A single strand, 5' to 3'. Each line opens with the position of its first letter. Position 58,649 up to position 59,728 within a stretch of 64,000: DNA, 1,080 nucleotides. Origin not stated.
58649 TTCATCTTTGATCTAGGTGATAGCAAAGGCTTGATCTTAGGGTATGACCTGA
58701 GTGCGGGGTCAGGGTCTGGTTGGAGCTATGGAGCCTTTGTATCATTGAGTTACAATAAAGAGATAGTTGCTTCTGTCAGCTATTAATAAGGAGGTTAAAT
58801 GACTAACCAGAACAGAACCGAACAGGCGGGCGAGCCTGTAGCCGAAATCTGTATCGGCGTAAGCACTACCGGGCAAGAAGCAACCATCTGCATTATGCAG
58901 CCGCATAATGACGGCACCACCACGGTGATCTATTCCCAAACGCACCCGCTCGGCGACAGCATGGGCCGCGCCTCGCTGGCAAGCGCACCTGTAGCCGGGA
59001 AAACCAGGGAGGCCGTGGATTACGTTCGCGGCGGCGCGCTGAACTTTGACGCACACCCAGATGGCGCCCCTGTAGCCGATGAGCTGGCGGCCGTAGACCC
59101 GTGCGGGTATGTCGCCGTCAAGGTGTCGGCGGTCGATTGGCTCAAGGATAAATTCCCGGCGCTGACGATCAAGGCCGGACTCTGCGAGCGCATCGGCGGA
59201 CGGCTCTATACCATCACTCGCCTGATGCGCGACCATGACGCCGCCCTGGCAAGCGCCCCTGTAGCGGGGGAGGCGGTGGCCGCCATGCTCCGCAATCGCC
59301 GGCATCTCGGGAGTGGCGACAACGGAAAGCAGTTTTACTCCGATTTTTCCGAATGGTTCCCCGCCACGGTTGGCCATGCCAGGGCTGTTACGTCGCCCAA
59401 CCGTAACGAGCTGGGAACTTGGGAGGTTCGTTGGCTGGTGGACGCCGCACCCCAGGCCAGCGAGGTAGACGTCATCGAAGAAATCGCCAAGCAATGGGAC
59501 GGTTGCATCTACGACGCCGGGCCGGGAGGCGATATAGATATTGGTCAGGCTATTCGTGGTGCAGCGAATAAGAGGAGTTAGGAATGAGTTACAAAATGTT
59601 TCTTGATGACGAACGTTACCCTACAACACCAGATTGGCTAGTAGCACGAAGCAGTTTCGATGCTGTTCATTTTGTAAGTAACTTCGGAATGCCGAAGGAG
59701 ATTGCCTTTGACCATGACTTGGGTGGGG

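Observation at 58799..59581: Second copy of the high-GC paralog, with an internal duplication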

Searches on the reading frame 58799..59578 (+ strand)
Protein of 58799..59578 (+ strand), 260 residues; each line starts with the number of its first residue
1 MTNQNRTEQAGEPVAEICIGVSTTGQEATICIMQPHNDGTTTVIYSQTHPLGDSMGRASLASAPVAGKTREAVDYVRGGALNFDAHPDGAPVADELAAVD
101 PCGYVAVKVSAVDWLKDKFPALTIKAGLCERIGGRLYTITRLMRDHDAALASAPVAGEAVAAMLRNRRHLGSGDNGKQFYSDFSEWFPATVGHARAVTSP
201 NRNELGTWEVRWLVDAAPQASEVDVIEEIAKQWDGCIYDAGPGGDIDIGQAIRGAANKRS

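Call 8: search_protein_families(library=pfam, proteins=[window:58799-59578:+], max_evalue=1)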
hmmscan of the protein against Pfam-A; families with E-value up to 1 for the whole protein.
window:58799-59578:+ (260 aa): 1 family
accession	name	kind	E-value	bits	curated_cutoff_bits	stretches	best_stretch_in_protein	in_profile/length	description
PF09916.15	DUF2145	-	0.12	12.3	25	1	96-149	128-181/200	Uncharacterized protein conserved in bacteria (DUF2145)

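Call 9: search_protein_families(library=phrogs, proteins=[window:58799-59578:+], max_evalue=0.1)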
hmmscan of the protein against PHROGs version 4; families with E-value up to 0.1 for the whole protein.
window:58799-59578:+ (260 aa): 0 families

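Call 13: search_dna_similar(query=window:58799-59578:+, collection=phages, mode=protein, max_rows=40, max_evalue=0.01)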
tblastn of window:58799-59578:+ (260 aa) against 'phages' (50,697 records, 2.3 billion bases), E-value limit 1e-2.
Records with a match: 3; places in all: 3; records where one place covers at least 80% of the query: 0.
Best place of each record, by identity: <60% 3.
By first word of the organism name: Stenotrophomonas 2; Burkholderia 1.
By host as written in the record: Stenotrophomonas maltophilia YCR3A-1 2; Burkholderia 1.
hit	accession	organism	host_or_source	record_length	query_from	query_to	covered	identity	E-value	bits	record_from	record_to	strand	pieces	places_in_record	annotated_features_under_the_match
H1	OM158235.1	Stenotrophomonas phage C121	Stenotrophomonas maltophilia YCR3A-1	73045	209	258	19%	51.0%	4e-4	47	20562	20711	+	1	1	hypothetical protein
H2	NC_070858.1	Stenotrophomonas phage C121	Stenotrophomonas maltophilia YCR3A-1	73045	209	258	19%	51.0%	4e-4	47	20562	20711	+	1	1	hypothetical protein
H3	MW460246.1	Burkholderia phage BCSR52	Burkholderia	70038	216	260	17%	50.0%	9e-3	43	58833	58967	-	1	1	hypothetical protein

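Call 15: find_homologous_proteins(query=window:58799-59578:+, max_evalue=0.01)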
Query window:58799-59578:+ (260 aa): 67 proteins with E <= 0.01 among 2373 candidates.
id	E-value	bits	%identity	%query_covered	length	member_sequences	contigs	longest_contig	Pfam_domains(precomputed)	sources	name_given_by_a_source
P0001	1.1e-172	590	100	100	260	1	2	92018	-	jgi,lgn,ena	-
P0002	1.3e-79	285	90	57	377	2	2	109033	-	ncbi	ncbi:hypothetical protein ACOTFH_02525 [Achromobacter xylosoxidans]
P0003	5.6e-47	179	77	37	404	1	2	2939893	-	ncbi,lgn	ncbi:hypothetical protein ACOTF3_04240 [Achromobacter xylosoxidans]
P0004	1.1e-36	145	93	29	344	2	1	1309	PF04447.18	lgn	-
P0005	5.6e-36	143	83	32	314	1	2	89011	-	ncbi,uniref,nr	ncbi:hypothetical protein [Achromobacter xylosoxidans]|uniref:hypothetical protein n=1 Tax=Alcaligen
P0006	1.1e-34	138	99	26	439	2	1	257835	-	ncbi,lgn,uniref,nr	ncbi:hypothetical protein [Achromobacter sp. 2789STDY5608621]|uniref:hypothetical protein n=1 Tax=Ac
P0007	2.4e-34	137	70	40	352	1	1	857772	-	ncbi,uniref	ncbi:hypothetical protein, partial [Achromobacter xylosoxidans]|uniref:hypothetical protein n=1 Tax=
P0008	2.8e-34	137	97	27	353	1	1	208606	-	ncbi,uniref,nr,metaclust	ncbi:Uncharacterised protein [Achromobacter xylosoxidans]|uniref:hypothetical protein n=1 Tax=Alcali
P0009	3.5e-34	137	82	34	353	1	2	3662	-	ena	-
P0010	4.0e-34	136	54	60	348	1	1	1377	PF04447.18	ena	-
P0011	4.6e-34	136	96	27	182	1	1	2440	-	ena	-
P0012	4.9e-34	136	94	27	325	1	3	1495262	-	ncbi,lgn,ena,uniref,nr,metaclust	ncbi:hypothetical protein [Achromobacter piechaudii]|uniref:Uncharacterized protein n=1 Tax=Achromob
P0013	6.1e-34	136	90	30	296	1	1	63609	-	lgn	-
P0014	1.0e-33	135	70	40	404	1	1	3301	-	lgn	-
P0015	1.7e-33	134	80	34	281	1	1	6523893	-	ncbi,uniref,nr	ncbi:hypothetical protein [Achromobacter insolitus]|uniref:hypothetical protein n=1 Tax=Achromobacte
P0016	2.2e-33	134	94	27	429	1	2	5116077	-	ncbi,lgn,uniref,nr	ncbi:hypothetical protein [Bordetella bronchiseptica]|uniref:hypothetical protein n=1 Tax=Bordetella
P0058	2.3e-10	59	83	15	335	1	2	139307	PF04447.18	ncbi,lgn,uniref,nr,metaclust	ncbi:hypothetical protein HMPREF0005_02849 [Achromobacter xylosoxidans C54]|uniref:dATP/dGTP pyropho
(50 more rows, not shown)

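Call 20: find_encoding_contigs(protein=P0002, flank=10000, max_places=3)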
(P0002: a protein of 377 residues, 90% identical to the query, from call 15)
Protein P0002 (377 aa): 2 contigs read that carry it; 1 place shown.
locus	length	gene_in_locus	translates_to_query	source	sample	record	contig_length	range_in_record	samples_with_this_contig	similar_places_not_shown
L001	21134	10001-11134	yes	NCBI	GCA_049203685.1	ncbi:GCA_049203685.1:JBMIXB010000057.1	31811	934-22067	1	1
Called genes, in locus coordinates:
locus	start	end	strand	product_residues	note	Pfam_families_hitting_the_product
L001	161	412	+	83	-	PF13693:HTH_35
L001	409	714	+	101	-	PF09339:HTH_IclR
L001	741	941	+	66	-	-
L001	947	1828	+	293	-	-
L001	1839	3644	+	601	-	PF00665:rve (weak)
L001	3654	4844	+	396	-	PF13191:AAA_16, PF13401:AAA_22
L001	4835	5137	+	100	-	-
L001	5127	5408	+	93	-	-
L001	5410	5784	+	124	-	-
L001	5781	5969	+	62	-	-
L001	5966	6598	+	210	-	PF11363:DUF3164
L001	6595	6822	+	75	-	-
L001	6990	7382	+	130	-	PF08765:Mor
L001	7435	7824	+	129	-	-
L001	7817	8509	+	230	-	PF10979:DUF2786, PF23771:DUF7168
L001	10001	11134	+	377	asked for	-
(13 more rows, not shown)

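Call 21: find_encoding_contigs(protein=P0001, flank=3000, max_places=4)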
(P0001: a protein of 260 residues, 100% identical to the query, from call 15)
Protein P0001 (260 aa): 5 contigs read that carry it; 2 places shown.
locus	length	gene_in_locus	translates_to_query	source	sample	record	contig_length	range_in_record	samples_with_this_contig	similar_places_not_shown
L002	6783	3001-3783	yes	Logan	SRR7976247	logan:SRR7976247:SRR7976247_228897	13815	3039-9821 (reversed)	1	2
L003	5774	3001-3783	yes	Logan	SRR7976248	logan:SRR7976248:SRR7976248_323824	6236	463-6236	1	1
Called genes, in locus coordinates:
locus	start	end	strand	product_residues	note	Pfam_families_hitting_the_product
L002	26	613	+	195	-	PF00959:Phage_lysozyme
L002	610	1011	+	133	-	-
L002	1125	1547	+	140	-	-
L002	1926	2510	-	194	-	-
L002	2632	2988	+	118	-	-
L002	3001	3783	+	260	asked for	-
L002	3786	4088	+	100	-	PF20274:cREC_REC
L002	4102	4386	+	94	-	-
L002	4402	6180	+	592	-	PF13155:Toprim_2, PF03796:DnaB_C, PF13481:AAA_25 (weak)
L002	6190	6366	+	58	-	PF23768:DUF7167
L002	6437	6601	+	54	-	-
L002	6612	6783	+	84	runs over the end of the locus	-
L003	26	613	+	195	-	PF00959:Phage_lysozyme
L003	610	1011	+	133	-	-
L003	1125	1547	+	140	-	-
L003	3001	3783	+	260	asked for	-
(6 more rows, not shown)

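Call 22: find_encoding_contigs(protein=P0016, flank=10000, max_places=2)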
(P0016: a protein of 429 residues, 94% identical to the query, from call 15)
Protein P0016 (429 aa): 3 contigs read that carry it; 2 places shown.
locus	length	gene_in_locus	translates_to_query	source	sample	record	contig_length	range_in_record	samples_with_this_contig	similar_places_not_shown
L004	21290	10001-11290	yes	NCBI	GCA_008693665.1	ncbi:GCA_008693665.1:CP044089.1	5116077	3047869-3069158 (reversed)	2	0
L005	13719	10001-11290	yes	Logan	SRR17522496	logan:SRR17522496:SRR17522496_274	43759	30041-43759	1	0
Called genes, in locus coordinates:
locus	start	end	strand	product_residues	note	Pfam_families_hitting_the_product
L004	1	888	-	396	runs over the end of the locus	PF04492:Phage_rep_O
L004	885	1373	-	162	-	PF07102:YbcO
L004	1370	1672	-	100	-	-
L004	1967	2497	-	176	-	PF06892:Phage_CP76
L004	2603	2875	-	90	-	PF15943:YdaS_toxin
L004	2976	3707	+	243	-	PF01381:HTH_3 (weak), PF13560:HTH_31 (weak), PF00717:Peptidase_S24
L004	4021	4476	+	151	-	-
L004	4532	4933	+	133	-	-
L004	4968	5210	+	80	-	-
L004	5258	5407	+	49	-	-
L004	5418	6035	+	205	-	PF00684:DnaJ_CXXCXGXG (faint)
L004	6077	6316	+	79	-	-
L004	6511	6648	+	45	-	-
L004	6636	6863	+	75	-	-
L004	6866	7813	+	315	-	PF17762:HTH_ParB (weak)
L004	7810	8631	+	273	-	-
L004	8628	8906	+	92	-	-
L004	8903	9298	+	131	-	-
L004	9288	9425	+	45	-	-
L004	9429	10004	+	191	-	-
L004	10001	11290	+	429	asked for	-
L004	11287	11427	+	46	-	-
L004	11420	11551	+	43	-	-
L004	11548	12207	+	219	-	-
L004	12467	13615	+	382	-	PF00589:Phage_integrase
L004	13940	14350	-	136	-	PF00376:MerR, PF13411:MerR_1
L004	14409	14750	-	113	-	PF00216:Bac_DNA_binding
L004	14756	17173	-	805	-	PF01588:tRNA_bind, PF03483:B3_4, PF03484:B5, PF17759:tRNA_synthFbeta, PF03147:FDX-ACB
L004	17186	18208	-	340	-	PF02912:Phe_tRNA-synt_N, PF01409:tRNA-synt_2d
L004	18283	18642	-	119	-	PF00453:Ribosomal_L20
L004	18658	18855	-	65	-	PF01632:Ribosomal_L35p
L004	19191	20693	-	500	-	PF13541:ChlI, PF01078:Mg_chelatase, PF07728:AAA_5 (weak), PF13335:Mg_chelatase_C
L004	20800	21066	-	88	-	PF04380:BMFP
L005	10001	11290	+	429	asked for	-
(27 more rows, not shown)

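Call 23: find_encoding_contigs(protein=P0006, flank=10000, max_places=2)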
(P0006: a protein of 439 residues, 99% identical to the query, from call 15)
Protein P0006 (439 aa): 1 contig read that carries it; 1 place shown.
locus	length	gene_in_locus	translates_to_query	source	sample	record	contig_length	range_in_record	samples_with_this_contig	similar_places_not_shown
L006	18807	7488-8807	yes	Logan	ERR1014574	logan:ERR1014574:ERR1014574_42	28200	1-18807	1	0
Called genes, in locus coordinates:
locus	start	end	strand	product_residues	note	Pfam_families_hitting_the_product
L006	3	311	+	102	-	?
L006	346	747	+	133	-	-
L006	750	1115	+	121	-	-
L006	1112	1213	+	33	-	-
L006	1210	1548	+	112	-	PF27050:Phage_P22_Y8K6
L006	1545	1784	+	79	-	-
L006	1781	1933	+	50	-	-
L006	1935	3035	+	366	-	-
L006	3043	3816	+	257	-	PF04404:ERF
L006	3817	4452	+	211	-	PF09588:YqaJ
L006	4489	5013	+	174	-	-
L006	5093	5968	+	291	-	-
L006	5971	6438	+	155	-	-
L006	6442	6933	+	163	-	-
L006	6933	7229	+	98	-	-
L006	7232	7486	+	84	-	-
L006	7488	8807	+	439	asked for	-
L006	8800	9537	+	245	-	-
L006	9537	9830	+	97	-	PF01726:LexA_DNA_bind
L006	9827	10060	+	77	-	PF12728:HTH_17 (weak)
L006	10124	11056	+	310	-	PF00756:Esterase, PF12146:Hydrolase_4 (faint)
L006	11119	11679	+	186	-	-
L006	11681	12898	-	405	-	PF00291:PALP, PF01842:ACT (weak)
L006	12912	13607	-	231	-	-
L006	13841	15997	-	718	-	PF01138:RNase_PH, PF03725:RNase_PH_C, PF03726:PNPase, PF01138:RNase_PH, PF00013:KH_1, PF00575:S1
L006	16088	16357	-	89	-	PF00312:Ribosomal_S15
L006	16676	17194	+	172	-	-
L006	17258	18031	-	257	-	PF01066:CDP-OH_P_transf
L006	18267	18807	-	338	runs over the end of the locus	PF00670:AdoHcyase_NAD (weak), PF02826:2-Hacid_dh_C, PF03446:NAD_binding_2 (weak), PF03807:F420_oxidored, PF07991:KARI_N, PF01450:KARI_C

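Call 24: find_encoding_contigs(protein=P0058, flank=10000, max_places=2)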
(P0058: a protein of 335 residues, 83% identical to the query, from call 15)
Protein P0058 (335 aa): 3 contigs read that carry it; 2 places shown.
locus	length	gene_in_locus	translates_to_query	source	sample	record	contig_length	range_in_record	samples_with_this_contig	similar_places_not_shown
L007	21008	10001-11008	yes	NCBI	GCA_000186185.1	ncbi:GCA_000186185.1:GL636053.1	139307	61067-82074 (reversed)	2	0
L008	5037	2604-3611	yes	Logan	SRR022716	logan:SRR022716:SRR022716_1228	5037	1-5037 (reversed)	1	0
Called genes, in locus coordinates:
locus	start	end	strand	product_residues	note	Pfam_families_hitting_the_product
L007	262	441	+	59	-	-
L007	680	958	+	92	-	-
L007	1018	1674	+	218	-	PF21448:DNMK (faint)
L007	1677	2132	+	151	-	PF00436:SSB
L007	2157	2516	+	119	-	-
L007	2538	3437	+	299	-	PF04381:RdgC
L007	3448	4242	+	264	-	PF17762:HTH_ParB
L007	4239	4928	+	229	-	-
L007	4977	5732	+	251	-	-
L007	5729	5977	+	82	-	-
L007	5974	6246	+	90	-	-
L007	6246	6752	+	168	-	-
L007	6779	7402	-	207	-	-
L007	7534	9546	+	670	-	PF00145:DNA_methylase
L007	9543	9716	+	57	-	-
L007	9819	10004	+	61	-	-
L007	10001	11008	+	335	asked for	PF04447:dATP-dGTP_PPHyd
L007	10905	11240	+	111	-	PF13986:DUF4224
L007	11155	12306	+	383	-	-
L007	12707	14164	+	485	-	PF13090:PP_kinase_C (faint), PF13091:PLDc_2, PF00614:PLDc (weak)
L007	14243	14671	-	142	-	PF13622:4HBT_3 (weak), PF03061:4HBT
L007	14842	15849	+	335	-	PF02311:AraC_binding (faint), PF00165:HTH_AraC (weak), PF12833:HTH_18, PF00165:HTH_AraC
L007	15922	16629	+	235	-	PF01557:FAA_hydrolase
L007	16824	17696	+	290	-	PF03446:NAD_binding_2, PF03807:F420_oxidored, PF14833:NAD_binding_11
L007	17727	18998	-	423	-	PF07690:MFS_1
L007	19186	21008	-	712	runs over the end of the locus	PF07660:STN (weak), PF07715:Plug, PF00593:TonB_dep_Rec_b-barrel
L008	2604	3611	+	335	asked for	PF04447:dATP-dGTP_PPHyd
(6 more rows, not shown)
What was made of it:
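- On Achromobacter/Bordetella junction-joined mosaic family (unnamed, uncurated): Homologues do lie there (calls 20, 22-24).
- On Ead/Ea22 (Pfam Ead_Ea22, IPR025153): This holds for the prophage homologues L004, L006 and L007 (calls 22-24).
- Homologues lie in prophage early regions: Mu-like after Mor/GemA, and lambdoid between ERF/YqaJ or ParB/SSB/RdgC and xis/int (calls 20, 22-24).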

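Call 47: predict_structure(protein=window:58799-59578:+)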
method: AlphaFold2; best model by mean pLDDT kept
length: 260 residues; sequences in the alignment: 1
mean_pLDDT: 38.3   pTM: 0.27
mean pLDDT of the five models: 38.3, 37.5, 37.0, 34.8, 31.7
residues with pLDDT >= 90: 0; 70-90: 1; 50-70: 38; < 50: 221
segments of 3 or more residues with pLDDT < 50: 1-15, 20-27, 34-45, 49-220, 224-226, 258-260
pLDDT, mean of each block of 10 residues (from residue 1): 35 45 46 49 49 37 33 32 30 28 29 37 34 34 29 35 36 40 36 29 30 30 51 55 56 52
secondary structure, 60 per line:
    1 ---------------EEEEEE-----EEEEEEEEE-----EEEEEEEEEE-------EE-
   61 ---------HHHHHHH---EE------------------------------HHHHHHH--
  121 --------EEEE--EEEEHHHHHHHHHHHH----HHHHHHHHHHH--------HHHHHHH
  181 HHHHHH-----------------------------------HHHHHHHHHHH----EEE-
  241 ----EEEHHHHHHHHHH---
elements in order: E16-21 E27-35 E41-50 H70-76 H112-118 E129-132 E135-138 H139-150 H155-165 H174-186 H222-232 E237-239 E245-247 H248-257
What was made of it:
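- The full-length AF2 model is unusable (pLDDT 38, call 47).
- Tried and rejected: AF2 of the full ORF without an alignment: pLDDT 38, unusable (call 47).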

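Call 49: search_protein_families(library=pfam, alignment_id=A2, max_evalue=0.001)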
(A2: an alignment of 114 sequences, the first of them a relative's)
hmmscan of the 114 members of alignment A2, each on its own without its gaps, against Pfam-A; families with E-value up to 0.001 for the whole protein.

A. member 1, P0001 (260 aa): 0 families

B. families by the number of members that match (of 114 scanned): 3 families
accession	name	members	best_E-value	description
PF04447.17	dATP-dGTP_PPHyd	3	2.1e-23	dATP/dGTP pyrophosphohydrolase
PF09397.16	FtsK_gamma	2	0.00029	Ftsk gamma domain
PF12844.13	HTH_19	1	0.00036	Helix-turn-helix domain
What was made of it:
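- On Ead/Ea22 (Pfam Ead_Ea22, IPR025153): No Ead_Ea22 hit among 114 family members (call 49).
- Closest known: Ea22 / exo-xis region genes of lambdoid phages. Same: Homologues of ORF2 occupy the equivalent position (calls 22-24), and 3 of 114 carry the dATP/dGTP pyrophosphohydrolase domain (call 49).
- Closest known: Ea22 / exo-xis region genes of lambdoid phages. Different: There is no sequence relationship: no Ead_Ea22 or any other Pfam hit for ORF2, and none for Ead_Ea22 in 114 family members (calls 8, 49).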

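Call 58: search_protein_representatives(protein=window:58799-59578:+)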
Query: 260 residues. Proteins with E-value up to 0.001 (for the whole library): 236; up to 1e-10: 64; up to 1e-30: 20. The best 150 are listed.
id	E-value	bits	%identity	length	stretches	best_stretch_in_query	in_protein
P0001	3.6e-173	590.4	100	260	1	1-260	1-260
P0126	5.2e-54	199.9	82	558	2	85-158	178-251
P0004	3.6e-37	144.7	90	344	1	90-168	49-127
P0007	7.7e-35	137.1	73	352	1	90-190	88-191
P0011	1.5e-34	136.2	94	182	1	89-159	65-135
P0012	1.6e-34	136.1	61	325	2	89-161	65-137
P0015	5.5e-34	134.3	92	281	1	90-162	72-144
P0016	7.1e-34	133.9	78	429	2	89-160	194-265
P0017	7.1e-34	133.9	80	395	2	90-178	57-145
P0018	1.3e-33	133.1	92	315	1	90-161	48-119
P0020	1.4e-33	133.0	89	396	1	87-160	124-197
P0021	1.4e-33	132.9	93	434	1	89-160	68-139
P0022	1.6e-33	132.7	96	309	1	90-159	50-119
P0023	5.0e-33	131.2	96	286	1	90-157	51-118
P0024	1.0e-32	130.1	92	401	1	88-159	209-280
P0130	6.6e-23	98.0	89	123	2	208-260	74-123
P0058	7.2e-11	58.5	82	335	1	59-98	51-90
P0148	9.1e-11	58.2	53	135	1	97-162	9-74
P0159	1.1e-08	51.4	50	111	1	12-69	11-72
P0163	2.8e-08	50.0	66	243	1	217-260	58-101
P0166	4.8e-08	49.3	57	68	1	101-144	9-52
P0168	7.3e-08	48.7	76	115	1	105-141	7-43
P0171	7.6e-08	48.6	60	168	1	219-258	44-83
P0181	3.5e-07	46.4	71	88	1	216-258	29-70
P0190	9.6e-07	45.0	66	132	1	105-142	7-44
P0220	8.8e-06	41.9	69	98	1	105-140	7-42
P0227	1.3e-05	41.4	71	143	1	225-259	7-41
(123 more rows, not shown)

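Call 60: search_protein_families(library=pfam, proteins=[P0168, P0190, P0166, P0148, P0130, P0171, P0227, P0159, P0163, P0126], max_evalue=0.01)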
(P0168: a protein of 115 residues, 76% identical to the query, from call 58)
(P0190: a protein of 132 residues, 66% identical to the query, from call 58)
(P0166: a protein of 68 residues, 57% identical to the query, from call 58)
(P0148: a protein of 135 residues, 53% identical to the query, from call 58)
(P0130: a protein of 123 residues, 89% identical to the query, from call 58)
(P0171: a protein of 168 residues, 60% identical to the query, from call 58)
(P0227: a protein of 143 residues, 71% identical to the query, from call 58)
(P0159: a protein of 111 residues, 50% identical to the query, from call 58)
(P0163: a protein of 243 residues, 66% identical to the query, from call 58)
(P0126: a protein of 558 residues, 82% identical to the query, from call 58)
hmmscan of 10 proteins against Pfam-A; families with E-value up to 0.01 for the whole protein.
P0168 (115 aa): 0 families

P0190 (132 aa): 0 families

P0166 (68 aa): 0 families

P0148 (135 aa): 0 families

P0130 (123 aa): 0 families

P0171 (168 aa): 1 family
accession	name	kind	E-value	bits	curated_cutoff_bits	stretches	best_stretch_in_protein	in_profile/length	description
PF17420.7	GP17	-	4.4e-17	62.5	25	1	89-148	2-60/98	Superinfection exclusion gene product 17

P0227 (143 aa): 0 families

P0159 (111 aa): 0 families

P0163 (243 aa): 0 families

P0126 (558 aa): 0 families

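Call 61: search_protein_families(library=phrogs, proteins=[P0168, P0190, P0166, P0148, P0130, P0171, P0227, P0159, P0163, P0126], max_evalue=0.01)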
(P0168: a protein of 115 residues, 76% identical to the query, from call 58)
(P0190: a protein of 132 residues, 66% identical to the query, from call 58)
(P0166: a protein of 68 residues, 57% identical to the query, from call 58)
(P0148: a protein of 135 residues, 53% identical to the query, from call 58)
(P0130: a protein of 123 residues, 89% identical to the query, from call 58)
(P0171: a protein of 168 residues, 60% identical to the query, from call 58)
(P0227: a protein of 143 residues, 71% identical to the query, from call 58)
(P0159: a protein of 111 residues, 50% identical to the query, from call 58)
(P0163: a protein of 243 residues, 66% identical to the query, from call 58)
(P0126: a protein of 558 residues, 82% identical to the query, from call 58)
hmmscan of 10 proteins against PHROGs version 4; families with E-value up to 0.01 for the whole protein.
P0168 (115 aa): 0 families

P0190 (132 aa): 0 families

P0166 (68 aa): 0 families

P0148 (135 aa): 0 families

P0130 (123 aa): 0 families

P0171 (168 aa): 1 family
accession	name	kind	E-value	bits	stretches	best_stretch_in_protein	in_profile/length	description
phrog_1510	-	moron, auxiliary metabolic gene and host takeover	3.8e-18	66.4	1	89-148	4-62/107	superinfection exclusion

P0227 (143 aa): 0 families

P0159 (111 aa): 0 families

P0163 (243 aa): 0 families

P0126 (558 aa): 1 family
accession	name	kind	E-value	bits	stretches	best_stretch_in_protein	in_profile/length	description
phrog_20730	-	unknown function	2e-05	25.9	1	269-317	14-67/83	-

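Call 62: find_encoding_contigs(protein=P0130, flank=6000, max_places=3)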
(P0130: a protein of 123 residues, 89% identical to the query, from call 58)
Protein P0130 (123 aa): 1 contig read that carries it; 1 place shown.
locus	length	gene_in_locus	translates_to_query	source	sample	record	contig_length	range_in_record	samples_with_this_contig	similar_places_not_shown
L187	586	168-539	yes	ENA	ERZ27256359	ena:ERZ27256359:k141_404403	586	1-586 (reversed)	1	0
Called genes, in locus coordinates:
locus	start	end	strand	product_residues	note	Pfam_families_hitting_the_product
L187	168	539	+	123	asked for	-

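Call 75: search_solved_structures(query=window:58799-59578:+, max_evalue=1)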
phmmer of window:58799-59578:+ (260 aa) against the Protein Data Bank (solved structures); distinct sequences matched with E-value up to 1: 0.
